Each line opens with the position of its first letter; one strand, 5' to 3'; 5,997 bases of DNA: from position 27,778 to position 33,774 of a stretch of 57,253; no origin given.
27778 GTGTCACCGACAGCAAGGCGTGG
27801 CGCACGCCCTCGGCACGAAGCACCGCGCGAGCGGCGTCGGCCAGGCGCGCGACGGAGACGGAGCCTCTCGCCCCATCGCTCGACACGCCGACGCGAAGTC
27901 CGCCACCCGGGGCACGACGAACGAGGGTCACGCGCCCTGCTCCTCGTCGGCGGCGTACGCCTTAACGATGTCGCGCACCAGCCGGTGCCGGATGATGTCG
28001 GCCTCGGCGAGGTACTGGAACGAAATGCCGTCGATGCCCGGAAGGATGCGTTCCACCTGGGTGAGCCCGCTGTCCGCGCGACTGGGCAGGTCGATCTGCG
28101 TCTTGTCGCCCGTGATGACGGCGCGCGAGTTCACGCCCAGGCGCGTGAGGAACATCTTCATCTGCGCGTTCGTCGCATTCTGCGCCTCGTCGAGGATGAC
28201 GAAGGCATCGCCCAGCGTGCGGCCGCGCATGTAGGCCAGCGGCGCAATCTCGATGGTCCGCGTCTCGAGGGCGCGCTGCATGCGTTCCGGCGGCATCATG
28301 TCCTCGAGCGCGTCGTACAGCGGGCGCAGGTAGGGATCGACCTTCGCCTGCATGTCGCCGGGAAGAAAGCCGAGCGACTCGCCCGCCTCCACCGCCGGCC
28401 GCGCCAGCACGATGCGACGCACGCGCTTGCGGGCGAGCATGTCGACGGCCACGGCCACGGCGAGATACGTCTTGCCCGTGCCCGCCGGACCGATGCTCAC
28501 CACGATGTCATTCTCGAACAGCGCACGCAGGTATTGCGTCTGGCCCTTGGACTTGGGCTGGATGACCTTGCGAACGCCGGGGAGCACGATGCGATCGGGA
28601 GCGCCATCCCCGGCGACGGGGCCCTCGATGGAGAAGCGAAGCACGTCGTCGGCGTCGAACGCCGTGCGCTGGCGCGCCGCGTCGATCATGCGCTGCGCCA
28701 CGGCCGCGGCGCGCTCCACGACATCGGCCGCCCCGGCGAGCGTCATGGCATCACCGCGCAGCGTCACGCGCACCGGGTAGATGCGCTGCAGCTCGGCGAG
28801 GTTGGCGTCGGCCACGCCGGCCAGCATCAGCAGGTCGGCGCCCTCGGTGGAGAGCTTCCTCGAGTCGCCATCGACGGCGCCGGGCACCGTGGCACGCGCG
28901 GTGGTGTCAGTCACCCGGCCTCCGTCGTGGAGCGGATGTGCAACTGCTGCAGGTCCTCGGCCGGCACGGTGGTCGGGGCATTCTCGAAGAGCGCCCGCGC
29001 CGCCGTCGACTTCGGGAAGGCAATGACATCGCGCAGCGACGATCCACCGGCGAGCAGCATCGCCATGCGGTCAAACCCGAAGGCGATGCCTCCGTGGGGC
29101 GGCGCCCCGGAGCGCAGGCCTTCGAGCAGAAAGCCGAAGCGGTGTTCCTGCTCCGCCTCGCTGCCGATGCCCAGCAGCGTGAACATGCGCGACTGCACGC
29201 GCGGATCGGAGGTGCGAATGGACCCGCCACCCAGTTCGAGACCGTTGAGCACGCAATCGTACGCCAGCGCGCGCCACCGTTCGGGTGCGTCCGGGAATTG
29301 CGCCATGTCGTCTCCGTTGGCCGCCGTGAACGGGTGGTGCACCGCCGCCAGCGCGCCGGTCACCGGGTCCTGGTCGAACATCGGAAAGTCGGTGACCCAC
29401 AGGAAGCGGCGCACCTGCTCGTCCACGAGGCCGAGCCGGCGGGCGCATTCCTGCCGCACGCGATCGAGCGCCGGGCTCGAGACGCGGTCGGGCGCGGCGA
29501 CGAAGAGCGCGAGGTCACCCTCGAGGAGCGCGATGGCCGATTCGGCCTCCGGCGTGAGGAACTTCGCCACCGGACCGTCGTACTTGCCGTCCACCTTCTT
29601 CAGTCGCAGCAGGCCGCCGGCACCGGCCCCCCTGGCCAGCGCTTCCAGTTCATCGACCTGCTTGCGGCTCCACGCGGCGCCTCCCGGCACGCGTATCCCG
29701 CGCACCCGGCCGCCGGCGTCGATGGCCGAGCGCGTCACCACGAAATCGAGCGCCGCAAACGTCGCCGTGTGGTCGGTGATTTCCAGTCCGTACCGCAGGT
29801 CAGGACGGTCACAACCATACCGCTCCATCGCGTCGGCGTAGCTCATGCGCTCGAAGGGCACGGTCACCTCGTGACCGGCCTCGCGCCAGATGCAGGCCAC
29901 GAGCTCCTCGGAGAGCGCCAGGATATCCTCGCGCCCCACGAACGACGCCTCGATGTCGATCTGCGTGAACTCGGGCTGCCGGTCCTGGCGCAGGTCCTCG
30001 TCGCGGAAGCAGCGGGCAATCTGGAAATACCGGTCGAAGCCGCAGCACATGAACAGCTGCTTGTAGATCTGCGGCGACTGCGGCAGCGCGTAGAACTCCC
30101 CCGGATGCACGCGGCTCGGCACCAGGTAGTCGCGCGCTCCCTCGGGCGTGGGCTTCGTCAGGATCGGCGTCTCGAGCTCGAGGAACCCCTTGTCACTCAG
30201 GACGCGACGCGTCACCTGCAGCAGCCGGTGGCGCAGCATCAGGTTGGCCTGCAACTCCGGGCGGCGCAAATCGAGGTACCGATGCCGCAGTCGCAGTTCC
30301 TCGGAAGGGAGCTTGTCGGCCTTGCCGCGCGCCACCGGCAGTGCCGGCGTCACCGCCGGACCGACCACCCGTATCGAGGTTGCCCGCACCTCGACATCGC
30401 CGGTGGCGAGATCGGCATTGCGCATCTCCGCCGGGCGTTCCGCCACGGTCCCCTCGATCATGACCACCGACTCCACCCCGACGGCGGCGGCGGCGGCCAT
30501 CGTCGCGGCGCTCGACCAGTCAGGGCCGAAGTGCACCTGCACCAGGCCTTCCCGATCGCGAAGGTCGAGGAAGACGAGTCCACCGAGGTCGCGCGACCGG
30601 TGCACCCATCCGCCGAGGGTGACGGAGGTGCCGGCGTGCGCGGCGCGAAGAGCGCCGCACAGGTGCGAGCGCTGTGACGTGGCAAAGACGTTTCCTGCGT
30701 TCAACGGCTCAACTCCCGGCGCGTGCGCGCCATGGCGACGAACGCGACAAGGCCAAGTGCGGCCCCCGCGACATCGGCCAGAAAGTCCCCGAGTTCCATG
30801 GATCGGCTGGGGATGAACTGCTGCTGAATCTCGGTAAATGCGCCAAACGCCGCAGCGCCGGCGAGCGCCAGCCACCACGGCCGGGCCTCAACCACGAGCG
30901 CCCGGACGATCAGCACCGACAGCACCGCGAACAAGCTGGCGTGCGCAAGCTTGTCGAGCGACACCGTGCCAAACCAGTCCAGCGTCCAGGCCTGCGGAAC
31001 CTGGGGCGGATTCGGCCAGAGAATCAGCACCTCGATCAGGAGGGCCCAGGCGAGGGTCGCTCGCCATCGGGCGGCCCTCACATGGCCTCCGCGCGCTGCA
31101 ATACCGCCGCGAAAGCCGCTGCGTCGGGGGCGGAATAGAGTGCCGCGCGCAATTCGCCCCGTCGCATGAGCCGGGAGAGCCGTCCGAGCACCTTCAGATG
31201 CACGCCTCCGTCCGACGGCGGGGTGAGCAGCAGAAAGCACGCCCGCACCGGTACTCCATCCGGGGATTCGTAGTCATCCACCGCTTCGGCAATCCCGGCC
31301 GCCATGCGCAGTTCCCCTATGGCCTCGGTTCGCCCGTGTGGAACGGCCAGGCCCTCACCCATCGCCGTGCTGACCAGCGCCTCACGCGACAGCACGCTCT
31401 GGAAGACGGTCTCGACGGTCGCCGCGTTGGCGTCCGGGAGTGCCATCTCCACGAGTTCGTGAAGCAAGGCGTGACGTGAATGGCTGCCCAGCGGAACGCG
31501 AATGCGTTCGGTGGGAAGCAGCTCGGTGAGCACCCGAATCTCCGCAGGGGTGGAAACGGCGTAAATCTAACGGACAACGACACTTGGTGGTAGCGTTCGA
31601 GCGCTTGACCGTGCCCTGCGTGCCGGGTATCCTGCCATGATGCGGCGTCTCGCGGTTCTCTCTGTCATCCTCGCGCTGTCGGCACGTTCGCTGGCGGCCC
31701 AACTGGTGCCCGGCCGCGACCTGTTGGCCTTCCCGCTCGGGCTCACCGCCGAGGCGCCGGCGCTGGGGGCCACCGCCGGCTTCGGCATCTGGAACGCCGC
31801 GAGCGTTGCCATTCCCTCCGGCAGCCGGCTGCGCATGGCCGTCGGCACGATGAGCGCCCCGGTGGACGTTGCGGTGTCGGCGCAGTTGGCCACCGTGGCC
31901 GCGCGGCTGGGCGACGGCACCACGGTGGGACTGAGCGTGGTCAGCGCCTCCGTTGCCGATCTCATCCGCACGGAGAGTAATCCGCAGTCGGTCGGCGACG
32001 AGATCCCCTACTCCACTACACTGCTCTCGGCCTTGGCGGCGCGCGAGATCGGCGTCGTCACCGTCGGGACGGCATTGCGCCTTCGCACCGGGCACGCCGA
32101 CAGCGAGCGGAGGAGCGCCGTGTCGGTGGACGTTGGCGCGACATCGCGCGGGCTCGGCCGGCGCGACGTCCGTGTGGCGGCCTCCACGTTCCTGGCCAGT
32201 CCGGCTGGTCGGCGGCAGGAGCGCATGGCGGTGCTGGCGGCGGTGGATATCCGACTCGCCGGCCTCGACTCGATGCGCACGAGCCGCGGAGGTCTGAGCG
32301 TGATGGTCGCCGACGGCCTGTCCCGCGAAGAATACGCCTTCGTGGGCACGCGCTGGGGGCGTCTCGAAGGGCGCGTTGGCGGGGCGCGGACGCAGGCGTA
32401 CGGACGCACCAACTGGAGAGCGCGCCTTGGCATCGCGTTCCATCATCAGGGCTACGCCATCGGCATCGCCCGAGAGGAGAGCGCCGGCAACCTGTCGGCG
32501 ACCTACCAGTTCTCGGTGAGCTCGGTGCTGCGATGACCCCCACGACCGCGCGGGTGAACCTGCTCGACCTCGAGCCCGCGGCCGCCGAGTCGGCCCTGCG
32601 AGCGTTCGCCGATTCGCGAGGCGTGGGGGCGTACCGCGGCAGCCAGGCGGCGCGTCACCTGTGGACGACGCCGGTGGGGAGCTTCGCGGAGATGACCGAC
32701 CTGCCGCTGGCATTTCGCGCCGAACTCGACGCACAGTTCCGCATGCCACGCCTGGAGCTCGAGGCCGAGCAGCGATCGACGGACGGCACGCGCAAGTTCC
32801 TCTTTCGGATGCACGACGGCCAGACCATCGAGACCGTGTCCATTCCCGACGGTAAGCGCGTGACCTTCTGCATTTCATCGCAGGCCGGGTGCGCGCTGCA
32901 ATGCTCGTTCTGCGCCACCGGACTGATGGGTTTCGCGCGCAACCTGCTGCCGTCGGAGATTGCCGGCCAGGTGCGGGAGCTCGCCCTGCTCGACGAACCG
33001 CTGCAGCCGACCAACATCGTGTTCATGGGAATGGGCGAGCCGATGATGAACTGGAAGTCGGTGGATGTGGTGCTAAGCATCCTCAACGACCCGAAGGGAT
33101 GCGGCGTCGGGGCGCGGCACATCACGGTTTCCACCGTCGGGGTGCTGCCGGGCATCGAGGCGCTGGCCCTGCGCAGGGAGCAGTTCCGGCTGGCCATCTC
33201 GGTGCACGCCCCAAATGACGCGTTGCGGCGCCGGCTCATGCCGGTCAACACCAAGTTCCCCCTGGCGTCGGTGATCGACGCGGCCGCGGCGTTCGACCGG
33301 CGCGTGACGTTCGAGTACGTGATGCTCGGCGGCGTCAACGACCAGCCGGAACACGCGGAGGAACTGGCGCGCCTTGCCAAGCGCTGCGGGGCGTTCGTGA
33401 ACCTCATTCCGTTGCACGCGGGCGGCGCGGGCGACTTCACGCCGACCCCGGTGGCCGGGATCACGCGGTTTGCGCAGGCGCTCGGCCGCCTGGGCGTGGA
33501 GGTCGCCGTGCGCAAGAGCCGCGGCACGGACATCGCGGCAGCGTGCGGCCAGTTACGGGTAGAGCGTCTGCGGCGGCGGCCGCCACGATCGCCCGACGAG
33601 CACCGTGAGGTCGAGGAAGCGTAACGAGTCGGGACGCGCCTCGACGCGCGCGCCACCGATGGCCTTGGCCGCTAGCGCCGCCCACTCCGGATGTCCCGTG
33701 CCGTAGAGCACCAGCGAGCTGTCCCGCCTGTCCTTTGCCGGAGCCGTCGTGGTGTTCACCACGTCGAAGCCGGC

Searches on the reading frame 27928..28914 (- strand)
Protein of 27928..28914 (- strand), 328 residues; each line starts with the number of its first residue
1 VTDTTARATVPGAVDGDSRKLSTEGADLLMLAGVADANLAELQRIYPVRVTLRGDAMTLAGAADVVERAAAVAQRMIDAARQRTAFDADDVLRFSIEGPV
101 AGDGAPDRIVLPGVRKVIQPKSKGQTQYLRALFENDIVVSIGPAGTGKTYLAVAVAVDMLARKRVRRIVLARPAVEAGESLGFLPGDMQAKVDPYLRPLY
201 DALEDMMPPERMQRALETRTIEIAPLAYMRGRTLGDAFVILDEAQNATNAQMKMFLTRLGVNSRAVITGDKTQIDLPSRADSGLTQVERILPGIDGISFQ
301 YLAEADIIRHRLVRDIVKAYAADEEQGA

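Call 54: search_protein_families(library=pfam, proteins=[window:27928-28914:-], max_evalue=0.00001)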
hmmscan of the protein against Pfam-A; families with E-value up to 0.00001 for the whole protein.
window:27928-28914:- (328 aa): 3 families
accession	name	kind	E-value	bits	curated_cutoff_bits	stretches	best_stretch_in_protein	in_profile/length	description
PF02562.22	PhoH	-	2.6e-92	308.4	27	1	118-320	2-204/205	PhoH-like protein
PF13604.12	AAA_30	-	1.5e-09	38.3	27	1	122-274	3-128/191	AAA domain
PF13245.12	AAA_19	-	4.5e-07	30.5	25.1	1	128-274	4-129/134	AAA domain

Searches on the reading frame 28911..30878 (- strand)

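Call 54: search_protein_families(library=pfam, proteins=[window:28911-30878:-], max_evalue=0.00001)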
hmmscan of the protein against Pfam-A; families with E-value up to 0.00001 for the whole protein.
window:28911-30878:- (655 aa): 3 families
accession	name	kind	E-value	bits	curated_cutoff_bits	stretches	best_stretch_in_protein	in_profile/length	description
PF00152.25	tRNA-synt_2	-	3e-112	375.1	25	1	192-624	1-307/308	tRNA synthetases class II (D, K and N)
PF02938.19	GAD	-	1.1e-13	51.7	23.4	1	383-466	2-90/95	GAD domain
PF01336.31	tRNA_anti-codon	-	1.9e-12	47.4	27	1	86-172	1-75/75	OB-fold nucleic acid binding domain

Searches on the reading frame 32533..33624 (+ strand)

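Call 54: search_protein_families(library=pfam, proteins=[window:32533-33624:+], max_evalue=0.00001)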
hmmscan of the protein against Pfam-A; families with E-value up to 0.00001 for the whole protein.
window:32533-33624:+ (363 aa): 2 families
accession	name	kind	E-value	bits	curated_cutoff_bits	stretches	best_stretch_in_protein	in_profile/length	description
PF04055.27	Radical_SAM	-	1.4e-17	64.8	29.5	1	115-275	2-162/166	Radical SAM superfamily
PF21016.3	RlmN_N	-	7.4e-06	26.1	24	0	8-68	1-57/60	Ribosomal RNA large subunit methyltransferase N-terminal domain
